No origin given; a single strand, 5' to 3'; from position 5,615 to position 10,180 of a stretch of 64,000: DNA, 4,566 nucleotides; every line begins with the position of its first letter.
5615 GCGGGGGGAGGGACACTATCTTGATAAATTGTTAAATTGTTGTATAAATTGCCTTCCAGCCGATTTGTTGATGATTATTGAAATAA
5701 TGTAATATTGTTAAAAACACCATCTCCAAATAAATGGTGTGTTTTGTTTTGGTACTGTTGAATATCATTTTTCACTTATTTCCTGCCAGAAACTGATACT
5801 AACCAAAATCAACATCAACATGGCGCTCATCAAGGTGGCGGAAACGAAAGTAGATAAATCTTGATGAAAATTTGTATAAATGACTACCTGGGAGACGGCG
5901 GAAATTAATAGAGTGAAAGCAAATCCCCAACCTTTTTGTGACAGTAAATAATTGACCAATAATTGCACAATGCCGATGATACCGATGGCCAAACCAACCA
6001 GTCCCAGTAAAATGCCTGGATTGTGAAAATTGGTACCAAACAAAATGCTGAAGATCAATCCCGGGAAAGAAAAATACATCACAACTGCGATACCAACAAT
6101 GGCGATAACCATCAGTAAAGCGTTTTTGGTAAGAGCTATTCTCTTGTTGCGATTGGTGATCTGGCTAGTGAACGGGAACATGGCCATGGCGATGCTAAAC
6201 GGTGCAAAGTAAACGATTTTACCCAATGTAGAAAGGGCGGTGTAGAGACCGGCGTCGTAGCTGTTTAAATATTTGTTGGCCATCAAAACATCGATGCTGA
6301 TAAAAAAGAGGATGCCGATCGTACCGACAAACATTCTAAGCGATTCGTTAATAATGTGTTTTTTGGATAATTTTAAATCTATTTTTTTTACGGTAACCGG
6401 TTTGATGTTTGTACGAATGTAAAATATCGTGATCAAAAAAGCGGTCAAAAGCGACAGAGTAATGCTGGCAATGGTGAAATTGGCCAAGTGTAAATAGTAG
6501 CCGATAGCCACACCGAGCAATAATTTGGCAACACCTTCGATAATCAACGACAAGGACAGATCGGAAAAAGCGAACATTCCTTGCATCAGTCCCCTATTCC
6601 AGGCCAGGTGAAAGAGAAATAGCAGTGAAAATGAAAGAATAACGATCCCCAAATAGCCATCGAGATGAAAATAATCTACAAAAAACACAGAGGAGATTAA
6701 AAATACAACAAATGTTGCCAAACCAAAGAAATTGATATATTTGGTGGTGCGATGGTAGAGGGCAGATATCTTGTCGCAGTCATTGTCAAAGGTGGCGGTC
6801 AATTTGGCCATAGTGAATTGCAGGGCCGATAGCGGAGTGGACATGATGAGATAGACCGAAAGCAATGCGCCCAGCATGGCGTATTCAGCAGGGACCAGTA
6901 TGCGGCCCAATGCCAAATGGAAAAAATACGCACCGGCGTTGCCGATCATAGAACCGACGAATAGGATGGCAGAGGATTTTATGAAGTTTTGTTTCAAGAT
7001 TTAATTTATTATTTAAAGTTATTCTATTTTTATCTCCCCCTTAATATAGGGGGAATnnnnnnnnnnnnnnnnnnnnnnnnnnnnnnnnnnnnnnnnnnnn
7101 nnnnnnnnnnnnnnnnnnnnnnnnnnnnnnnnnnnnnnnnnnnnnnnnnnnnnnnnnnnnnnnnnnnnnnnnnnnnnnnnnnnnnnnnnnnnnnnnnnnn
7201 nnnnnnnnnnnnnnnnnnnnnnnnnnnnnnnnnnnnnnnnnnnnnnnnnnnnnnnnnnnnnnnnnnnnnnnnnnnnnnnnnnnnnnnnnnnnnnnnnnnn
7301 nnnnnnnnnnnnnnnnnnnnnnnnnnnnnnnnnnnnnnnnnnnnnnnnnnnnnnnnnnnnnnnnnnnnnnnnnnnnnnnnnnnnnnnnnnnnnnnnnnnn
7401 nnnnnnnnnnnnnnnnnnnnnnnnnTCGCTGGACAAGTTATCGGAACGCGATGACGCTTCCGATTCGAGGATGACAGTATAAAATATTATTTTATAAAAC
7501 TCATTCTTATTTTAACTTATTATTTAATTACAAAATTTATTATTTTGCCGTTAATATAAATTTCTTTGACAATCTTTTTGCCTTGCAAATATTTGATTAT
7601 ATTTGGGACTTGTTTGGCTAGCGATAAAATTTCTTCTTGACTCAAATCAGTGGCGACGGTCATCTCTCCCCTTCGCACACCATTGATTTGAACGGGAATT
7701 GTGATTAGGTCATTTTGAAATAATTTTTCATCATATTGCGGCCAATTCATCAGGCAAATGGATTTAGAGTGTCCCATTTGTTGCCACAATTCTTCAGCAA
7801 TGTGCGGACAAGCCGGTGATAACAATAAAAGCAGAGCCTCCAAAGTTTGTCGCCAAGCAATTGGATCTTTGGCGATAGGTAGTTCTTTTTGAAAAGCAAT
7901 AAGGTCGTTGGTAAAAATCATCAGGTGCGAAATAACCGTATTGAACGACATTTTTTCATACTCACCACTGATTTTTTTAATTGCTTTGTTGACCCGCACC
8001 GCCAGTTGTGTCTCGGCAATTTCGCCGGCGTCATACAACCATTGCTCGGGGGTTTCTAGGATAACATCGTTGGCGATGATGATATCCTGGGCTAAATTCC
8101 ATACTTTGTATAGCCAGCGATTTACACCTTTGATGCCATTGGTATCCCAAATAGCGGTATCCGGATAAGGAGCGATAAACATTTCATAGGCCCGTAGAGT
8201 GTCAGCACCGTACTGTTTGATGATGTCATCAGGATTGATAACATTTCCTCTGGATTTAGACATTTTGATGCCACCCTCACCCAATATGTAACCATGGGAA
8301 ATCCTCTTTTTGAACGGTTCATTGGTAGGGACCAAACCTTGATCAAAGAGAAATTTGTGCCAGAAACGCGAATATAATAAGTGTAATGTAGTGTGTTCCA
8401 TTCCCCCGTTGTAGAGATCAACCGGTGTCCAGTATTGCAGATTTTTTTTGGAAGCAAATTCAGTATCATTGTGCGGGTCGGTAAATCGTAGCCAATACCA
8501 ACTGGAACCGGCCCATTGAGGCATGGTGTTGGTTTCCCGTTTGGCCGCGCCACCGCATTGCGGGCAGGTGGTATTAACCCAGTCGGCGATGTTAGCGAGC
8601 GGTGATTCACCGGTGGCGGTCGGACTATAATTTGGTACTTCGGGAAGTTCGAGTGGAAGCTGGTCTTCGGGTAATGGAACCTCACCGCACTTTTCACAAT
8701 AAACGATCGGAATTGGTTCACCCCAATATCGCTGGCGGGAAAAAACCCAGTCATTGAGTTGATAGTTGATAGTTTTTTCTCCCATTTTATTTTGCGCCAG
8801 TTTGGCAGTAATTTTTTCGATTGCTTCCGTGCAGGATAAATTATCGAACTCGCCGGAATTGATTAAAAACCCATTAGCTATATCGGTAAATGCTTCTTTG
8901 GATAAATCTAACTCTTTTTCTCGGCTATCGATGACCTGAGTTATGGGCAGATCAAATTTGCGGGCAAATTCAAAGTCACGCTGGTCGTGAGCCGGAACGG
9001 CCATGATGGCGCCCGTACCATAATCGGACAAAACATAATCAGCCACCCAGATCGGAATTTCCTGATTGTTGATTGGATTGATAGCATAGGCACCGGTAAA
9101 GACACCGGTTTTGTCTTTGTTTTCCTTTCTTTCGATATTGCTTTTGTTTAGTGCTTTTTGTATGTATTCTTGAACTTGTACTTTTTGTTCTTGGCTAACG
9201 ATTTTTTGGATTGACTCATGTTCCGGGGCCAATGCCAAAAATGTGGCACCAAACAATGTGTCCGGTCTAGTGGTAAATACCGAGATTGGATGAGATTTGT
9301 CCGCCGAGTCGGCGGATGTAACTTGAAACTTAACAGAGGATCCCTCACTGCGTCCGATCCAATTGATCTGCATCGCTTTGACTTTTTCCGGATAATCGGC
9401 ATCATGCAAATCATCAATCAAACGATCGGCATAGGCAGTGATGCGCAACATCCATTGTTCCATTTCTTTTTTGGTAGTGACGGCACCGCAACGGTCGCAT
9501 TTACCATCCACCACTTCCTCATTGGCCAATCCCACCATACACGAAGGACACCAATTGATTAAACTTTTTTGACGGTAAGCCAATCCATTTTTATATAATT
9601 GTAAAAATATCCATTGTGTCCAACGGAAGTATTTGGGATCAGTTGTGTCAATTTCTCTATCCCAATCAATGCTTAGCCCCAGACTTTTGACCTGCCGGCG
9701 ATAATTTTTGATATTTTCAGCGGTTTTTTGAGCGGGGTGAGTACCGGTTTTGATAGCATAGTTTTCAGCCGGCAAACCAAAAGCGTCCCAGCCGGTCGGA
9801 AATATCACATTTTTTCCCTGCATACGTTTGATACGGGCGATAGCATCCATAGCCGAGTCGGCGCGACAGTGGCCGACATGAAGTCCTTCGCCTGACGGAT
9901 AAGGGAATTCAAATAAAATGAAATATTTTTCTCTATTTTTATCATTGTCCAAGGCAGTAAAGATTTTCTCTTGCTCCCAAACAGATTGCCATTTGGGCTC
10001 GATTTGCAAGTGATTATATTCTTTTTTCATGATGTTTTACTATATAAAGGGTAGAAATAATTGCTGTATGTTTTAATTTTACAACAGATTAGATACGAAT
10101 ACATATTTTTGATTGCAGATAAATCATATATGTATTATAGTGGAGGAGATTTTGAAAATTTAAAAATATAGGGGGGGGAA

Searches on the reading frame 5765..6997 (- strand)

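Call 45: search_protein_families(library=pfam, proteins=[window:5765-6997:-], max_evalue=0.00001)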
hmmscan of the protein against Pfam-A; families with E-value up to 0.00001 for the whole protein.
window:5765-6997:- (410 aa): 1 family
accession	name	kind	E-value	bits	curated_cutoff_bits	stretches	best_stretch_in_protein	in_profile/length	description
PF01943.22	Polysacc_synt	-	2.2e-07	31.1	28.2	1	7-280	3-273/274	Polysaccharide biosynthesis protein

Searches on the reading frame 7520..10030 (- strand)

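Call 45: search_protein_families(library=pfam, proteins=[window:7520-10030:-], max_evalue=0.00001)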
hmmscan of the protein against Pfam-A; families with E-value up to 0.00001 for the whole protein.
window:7520-10030:- (836 aa): 4 families
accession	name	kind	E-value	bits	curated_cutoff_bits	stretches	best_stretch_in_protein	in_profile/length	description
PF13603.12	tRNA-synt_1_2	-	5.1e-69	231.9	25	1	223-411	2-184/185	Leucyl-tRNA synthetase, editing domain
PF00133.28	tRNA-synt_1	-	3.1e-56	191.4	22.7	2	13-225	1-225/414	tRNA synthetases class I (I, L, M and V)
PF09334.17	tRNA-synt_1g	-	1.1e-30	107.1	20.1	1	41-185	6-146/391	tRNA synthetases class I (M)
PF08264.19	Anticodon_1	-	3.7e-23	82.5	25.1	1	678-799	6-145/148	Anticodon-binding domain of tRNA ligase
